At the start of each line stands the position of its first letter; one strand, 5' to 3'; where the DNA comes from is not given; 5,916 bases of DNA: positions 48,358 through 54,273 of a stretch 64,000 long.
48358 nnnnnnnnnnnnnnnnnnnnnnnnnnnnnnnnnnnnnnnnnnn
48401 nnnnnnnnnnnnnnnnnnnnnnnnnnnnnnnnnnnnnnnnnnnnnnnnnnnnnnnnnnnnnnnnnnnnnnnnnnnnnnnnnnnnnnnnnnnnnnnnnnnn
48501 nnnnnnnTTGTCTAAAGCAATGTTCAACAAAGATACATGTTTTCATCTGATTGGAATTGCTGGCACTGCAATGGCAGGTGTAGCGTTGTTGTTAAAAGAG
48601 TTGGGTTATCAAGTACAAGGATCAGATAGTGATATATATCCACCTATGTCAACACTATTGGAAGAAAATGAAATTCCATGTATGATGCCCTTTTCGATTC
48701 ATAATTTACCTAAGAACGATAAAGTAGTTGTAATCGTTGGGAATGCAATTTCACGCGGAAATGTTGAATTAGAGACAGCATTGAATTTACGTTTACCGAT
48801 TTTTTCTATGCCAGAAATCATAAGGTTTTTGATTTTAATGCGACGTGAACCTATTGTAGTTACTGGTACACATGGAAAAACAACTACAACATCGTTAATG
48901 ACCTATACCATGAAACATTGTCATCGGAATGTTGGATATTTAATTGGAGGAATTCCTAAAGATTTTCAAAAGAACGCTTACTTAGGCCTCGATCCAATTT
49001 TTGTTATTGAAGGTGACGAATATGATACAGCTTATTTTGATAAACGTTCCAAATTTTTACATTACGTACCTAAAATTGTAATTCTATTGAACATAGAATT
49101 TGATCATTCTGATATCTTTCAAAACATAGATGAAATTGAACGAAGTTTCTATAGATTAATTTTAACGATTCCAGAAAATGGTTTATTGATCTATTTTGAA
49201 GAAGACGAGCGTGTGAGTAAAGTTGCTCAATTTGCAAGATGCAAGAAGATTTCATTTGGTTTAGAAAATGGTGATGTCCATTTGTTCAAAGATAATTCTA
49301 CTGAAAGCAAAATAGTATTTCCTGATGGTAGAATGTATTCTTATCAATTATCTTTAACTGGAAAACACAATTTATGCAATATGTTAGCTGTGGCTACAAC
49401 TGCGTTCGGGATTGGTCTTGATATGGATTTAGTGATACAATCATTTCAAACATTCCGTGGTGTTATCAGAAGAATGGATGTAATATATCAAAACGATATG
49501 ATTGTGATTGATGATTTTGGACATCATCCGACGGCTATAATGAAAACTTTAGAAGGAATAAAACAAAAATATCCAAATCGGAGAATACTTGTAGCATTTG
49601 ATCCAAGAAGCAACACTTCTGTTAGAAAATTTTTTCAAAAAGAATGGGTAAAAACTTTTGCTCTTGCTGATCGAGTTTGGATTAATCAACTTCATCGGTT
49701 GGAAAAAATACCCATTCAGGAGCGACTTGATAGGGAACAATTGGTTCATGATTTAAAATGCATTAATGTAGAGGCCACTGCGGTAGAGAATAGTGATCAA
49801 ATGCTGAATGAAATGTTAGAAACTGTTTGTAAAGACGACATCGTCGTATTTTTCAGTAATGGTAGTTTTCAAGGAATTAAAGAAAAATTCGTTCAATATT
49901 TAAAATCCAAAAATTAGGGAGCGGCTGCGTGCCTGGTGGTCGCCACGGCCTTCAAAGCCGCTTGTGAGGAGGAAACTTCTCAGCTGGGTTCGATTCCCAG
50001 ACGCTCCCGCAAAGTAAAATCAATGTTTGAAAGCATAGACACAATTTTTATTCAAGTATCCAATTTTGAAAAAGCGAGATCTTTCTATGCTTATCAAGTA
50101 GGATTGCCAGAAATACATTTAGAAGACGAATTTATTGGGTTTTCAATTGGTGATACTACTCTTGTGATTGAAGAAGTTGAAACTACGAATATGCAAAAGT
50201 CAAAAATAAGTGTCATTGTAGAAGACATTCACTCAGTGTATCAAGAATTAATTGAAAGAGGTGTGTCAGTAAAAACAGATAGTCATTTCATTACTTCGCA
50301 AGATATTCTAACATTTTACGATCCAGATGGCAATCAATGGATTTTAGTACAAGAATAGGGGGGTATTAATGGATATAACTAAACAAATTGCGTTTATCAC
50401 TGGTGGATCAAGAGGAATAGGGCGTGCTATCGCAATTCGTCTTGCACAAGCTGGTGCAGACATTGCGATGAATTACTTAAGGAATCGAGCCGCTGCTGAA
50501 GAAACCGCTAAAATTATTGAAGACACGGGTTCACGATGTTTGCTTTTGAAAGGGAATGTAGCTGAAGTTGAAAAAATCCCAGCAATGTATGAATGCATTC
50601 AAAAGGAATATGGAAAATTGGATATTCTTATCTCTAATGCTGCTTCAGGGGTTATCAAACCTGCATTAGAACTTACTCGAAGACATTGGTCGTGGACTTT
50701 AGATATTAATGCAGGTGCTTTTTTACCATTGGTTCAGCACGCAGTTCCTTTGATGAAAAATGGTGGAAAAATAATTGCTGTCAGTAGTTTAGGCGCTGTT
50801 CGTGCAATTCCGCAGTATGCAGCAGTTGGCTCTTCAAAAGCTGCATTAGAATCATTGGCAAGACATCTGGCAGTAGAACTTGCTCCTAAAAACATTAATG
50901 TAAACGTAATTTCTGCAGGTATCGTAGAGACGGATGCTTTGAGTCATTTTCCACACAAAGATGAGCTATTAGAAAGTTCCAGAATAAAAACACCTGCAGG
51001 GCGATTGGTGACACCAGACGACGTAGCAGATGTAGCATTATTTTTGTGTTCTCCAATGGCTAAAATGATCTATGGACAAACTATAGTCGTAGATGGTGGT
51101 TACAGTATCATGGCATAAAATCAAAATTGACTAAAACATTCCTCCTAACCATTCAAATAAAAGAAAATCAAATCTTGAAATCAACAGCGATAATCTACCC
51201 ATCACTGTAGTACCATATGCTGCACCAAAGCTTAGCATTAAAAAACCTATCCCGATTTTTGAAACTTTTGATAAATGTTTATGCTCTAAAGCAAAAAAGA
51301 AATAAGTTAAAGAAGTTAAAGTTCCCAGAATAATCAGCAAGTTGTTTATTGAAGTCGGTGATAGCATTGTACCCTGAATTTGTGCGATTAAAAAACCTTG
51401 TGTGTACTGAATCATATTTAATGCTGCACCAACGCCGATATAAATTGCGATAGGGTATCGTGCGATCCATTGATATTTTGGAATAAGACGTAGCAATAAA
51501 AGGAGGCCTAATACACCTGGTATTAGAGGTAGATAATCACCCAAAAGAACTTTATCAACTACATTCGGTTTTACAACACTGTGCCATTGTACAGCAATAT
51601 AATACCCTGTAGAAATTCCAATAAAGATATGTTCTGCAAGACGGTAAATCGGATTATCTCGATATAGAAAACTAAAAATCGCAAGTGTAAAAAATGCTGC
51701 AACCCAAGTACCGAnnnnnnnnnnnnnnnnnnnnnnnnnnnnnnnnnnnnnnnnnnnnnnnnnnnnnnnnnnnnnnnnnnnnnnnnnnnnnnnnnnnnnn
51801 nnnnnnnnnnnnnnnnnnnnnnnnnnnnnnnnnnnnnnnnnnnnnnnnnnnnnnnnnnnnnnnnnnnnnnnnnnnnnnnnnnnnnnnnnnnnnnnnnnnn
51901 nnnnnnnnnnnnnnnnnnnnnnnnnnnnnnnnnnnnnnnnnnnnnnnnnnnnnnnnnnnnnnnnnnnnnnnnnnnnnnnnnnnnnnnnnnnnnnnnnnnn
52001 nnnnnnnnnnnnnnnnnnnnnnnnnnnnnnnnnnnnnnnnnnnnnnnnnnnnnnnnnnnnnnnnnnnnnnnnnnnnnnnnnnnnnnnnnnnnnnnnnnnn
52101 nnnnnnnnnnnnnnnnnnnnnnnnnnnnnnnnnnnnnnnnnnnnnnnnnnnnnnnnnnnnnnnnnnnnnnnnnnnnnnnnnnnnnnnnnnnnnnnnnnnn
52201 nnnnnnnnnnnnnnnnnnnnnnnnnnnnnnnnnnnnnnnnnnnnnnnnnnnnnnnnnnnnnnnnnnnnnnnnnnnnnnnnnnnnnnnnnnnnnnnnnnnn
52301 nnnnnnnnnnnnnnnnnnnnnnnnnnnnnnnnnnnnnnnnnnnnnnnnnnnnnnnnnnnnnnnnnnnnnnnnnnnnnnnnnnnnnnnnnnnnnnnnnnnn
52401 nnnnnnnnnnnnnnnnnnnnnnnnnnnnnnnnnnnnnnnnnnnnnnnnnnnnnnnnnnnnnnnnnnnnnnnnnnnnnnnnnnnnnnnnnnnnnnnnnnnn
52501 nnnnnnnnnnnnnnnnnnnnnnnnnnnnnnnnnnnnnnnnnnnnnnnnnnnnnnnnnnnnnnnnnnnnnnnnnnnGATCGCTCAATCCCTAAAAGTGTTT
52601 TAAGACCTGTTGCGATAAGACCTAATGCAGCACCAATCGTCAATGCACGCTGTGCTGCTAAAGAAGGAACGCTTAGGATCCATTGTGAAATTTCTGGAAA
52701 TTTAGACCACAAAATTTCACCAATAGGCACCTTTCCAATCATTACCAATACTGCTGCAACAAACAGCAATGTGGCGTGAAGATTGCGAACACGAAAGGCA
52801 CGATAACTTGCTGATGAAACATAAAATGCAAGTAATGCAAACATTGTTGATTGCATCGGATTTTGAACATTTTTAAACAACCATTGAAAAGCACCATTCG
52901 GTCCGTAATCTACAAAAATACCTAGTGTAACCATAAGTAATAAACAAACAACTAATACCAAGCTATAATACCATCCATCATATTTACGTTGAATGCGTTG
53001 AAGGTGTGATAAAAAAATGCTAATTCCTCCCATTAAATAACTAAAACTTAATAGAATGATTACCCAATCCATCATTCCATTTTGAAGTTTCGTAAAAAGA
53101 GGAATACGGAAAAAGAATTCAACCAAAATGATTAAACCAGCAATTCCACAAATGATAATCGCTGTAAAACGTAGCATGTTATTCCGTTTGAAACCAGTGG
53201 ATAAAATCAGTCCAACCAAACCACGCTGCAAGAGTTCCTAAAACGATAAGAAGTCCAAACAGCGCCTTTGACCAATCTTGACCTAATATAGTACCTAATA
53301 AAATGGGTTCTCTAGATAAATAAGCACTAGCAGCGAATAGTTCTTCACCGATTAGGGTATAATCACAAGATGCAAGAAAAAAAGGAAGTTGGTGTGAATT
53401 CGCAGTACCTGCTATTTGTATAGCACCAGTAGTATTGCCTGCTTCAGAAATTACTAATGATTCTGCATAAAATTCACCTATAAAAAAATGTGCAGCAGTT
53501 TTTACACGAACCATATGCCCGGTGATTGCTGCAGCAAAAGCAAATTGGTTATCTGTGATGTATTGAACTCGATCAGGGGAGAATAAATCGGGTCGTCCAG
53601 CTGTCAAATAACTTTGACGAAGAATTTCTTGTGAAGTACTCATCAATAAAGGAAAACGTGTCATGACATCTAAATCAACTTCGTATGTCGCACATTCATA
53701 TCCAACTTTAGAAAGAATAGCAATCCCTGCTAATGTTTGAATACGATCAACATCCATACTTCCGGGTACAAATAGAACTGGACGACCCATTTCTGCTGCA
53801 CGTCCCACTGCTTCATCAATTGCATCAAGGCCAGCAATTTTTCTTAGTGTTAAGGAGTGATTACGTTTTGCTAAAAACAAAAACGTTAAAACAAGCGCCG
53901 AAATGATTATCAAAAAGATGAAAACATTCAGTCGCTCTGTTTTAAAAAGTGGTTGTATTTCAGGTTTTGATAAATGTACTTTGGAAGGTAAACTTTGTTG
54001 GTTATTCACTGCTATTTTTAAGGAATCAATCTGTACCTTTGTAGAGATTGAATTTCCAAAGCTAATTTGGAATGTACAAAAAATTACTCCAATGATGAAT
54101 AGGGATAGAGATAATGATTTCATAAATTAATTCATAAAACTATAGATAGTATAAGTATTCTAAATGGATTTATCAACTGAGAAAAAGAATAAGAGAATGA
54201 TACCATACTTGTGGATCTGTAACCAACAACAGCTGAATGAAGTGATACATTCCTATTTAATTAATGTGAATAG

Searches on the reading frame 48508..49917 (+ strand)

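Call 88: search_protein_families(library=pfam, proteins=[window:48508-49917:+], max_evalue=0.0001)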
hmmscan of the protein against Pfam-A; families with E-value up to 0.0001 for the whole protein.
window:48508-49917:+ (469 aa): 3 families
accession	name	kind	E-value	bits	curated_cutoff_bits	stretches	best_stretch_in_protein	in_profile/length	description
PF08245.18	Mur_ligase_M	-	2.1e-24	87.1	24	1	118-298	1-199/200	Mur ligase middle domain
PF01225.30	Mur_ligase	-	1.6e-15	57.7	21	1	12-108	2-90/95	Mur ligase family, catalytic domain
PF02875.26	Mur_ligase_C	-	4.1e-13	50.7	28.4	1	321-452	1-127/127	Mur ligase, glutamate ligase domain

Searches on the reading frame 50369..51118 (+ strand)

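Call 88: search_protein_families(library=pfam, proteins=[window:50369-51118:+], max_evalue=0.0001)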
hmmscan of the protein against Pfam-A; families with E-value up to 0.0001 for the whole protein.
window:50369-51118:+ (249 aa): 4 families
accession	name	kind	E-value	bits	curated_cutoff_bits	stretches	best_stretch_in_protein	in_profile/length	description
PF13561.12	adh_short_C2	-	3e-70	236.9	27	1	15-246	6-236/236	Enoyl-(Acyl carrier protein) reductase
PF00106.31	adh_short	-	2.4e-45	154.8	26.6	1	6-193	1-189/195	short chain dehydrogenase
PF08659.16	KR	-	1e-07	32.5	22.6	1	9-169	4-165/180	KR domain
PF23441.1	SDR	-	3.2e-07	30.4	27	1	122-245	130-255/258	SDR-like rossmann domain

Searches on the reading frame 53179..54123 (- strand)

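Call 88: search_protein_families(library=pfam, proteins=[window:53179-54123:-], max_evalue=0.0001)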
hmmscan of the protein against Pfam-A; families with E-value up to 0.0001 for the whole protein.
window:53179-54123:- (314 aa): 1 family
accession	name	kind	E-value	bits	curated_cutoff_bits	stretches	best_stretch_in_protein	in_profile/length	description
PF20539.3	DUF6754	-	2.3e-106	355.1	27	1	59-310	5-256/257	Domain of unknown function (DUF6754)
